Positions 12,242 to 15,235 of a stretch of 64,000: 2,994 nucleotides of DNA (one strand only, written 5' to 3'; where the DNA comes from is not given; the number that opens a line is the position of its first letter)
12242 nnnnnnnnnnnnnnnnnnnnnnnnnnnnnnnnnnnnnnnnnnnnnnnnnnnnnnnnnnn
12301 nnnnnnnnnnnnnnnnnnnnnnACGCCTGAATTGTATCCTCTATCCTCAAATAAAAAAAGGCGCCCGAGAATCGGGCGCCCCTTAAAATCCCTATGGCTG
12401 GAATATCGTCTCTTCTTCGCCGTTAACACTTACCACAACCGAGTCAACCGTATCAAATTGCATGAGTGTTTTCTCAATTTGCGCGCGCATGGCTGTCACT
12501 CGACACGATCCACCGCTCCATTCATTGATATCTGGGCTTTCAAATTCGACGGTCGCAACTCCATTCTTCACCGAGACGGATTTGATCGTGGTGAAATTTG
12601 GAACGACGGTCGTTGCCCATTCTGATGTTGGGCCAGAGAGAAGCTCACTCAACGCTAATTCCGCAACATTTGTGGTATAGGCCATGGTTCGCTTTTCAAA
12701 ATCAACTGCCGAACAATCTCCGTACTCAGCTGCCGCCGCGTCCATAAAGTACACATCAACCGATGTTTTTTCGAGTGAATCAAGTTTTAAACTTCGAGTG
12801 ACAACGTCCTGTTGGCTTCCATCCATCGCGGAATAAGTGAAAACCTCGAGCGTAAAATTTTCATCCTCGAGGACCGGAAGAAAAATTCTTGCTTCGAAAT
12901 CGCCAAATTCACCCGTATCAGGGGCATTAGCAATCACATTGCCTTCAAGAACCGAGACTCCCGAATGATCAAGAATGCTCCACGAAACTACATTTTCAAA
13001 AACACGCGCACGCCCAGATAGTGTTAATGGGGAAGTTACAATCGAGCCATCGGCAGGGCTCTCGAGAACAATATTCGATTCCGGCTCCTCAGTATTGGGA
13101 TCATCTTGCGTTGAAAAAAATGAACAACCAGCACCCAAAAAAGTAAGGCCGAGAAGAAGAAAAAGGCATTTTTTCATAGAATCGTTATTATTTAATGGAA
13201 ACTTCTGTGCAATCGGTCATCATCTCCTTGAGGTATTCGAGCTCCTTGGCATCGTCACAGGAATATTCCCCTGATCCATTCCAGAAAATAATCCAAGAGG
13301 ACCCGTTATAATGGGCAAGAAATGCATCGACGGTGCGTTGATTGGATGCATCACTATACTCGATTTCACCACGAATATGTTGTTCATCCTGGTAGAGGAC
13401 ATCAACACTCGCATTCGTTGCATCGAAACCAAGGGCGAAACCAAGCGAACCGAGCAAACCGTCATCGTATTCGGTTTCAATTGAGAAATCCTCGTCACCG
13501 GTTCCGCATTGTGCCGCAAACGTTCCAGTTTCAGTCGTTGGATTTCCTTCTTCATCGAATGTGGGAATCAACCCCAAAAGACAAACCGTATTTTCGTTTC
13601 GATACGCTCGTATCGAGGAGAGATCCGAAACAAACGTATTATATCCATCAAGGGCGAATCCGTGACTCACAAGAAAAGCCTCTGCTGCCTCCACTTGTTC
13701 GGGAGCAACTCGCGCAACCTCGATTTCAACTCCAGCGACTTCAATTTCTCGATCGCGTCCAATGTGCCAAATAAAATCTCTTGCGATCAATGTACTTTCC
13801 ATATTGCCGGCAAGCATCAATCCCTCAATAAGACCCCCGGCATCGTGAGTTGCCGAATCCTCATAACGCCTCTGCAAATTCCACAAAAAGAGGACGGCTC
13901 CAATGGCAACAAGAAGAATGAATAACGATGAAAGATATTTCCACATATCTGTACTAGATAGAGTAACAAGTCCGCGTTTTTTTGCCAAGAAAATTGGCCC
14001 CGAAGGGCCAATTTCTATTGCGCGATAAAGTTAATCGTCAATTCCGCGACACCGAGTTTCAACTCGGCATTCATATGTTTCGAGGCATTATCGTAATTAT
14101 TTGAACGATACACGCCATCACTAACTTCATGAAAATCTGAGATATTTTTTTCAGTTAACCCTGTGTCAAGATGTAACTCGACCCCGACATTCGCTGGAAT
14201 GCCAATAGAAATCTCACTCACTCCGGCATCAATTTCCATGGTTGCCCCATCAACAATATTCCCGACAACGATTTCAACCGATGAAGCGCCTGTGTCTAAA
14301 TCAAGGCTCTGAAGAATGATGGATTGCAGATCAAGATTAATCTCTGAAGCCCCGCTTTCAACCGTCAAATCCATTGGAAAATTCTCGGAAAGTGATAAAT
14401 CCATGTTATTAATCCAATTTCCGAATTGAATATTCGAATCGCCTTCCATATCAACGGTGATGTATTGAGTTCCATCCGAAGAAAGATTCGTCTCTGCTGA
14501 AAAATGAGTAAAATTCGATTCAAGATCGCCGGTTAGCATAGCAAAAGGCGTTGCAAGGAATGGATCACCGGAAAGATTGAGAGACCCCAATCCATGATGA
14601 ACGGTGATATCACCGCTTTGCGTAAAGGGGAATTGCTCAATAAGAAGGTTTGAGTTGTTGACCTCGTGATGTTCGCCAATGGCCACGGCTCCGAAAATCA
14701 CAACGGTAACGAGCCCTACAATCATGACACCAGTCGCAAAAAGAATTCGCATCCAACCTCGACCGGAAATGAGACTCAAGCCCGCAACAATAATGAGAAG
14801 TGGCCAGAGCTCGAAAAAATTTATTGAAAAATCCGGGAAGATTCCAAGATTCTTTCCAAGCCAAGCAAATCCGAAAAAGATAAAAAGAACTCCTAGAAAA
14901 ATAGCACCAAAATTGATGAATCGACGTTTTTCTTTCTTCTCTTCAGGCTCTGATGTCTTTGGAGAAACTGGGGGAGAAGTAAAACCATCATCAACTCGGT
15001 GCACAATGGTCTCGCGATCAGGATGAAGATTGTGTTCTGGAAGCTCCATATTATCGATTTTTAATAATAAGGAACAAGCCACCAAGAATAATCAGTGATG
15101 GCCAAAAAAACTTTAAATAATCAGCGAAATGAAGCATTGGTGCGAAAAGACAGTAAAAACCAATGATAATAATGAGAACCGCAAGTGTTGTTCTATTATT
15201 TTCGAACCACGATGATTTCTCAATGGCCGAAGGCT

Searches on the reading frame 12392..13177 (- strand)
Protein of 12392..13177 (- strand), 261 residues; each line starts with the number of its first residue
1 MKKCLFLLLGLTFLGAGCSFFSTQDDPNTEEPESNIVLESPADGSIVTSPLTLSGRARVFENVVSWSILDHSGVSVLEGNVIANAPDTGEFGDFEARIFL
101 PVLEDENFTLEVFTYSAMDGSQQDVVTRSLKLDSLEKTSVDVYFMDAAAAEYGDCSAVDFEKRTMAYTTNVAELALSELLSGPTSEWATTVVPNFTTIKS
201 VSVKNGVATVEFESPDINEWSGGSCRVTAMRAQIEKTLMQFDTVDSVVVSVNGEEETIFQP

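Call 69: search_protein_families(library=pfam, proteins=[window:12392-13177:-], max_evalue=0.01)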
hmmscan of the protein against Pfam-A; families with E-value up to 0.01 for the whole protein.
window:12392-13177:- (261 aa): 2 families
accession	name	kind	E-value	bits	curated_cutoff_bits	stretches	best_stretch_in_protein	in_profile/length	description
PF10648.15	Gmad2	-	3.3e-21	75.8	25.7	1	35-121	1-86/86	Immunoglobulin-like domain of bacterial spore germination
PF10646.14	Germane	-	8.7e-17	62.2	23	1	142-256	2-116/117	Sporulation and spore germination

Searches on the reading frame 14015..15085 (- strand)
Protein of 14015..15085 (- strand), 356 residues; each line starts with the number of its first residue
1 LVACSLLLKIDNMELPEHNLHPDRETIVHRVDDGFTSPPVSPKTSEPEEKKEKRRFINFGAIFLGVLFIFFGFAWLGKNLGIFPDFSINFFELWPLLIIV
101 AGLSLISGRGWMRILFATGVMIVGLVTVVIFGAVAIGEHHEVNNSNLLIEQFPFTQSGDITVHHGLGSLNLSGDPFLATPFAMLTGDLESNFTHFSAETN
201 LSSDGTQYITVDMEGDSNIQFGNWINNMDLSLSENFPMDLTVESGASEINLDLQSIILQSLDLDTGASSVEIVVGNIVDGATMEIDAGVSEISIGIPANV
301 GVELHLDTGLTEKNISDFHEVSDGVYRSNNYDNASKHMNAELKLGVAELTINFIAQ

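Call 69: search_protein_families(library=pfam, proteins=[window:14015-15085:-], max_evalue=0.01)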
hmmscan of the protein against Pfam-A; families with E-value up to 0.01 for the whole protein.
window:14015-15085:- (356 aa): 3 families
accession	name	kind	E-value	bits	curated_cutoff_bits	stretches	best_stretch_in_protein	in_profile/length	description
PF18917.5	LiaI-LiaF-like_TM1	-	1.3e-08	35.2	27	1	62-106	1-42/42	LiaI-LiaF-like transmembrane region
PF22570.1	LiaF-TM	-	1.6e-06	29.3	27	1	63-123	1-63/98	LiaF transmembrane domain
PF17115.11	Toast_rack_N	-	1.4e-05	25.7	22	1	156-246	4-92/92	N-terminal domain of toast_rack, DUF2154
